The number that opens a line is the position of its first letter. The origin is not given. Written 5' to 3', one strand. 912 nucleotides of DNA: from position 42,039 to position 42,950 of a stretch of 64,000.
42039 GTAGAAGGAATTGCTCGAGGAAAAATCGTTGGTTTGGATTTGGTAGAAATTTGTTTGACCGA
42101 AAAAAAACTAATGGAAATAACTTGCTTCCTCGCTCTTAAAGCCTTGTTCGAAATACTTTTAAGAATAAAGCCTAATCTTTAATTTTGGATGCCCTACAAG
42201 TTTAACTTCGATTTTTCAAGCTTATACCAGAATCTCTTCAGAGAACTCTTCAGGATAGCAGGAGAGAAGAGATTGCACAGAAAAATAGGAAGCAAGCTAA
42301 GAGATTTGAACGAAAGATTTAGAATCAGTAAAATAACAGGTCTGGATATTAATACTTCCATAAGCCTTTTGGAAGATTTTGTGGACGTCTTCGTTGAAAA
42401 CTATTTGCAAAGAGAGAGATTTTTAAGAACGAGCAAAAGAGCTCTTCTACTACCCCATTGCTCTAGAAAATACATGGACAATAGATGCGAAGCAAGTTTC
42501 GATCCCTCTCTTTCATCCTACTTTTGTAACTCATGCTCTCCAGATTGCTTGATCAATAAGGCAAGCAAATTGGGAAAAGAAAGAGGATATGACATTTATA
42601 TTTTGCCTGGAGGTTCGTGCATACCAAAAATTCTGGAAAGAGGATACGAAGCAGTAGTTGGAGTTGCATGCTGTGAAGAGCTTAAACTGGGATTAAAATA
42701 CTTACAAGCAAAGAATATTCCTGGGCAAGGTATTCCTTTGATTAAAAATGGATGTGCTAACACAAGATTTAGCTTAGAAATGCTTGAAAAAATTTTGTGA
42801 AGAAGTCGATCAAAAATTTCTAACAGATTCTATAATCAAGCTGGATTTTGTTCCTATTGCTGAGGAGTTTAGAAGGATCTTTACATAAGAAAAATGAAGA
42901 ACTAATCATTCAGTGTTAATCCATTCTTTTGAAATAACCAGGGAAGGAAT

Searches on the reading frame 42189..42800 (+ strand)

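Call 79: search_protein_families(library=pfam, proteins=[window:42189-42800:+], max_evalue=0.01)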
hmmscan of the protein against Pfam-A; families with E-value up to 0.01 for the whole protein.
window:42189-42800:+ (203 aa): 1 family
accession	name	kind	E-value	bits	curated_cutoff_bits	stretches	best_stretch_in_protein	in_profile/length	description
PF01976.22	DUF116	-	4.9e-27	94.7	25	1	67-202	22-154/155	Protein of unknown function DUF116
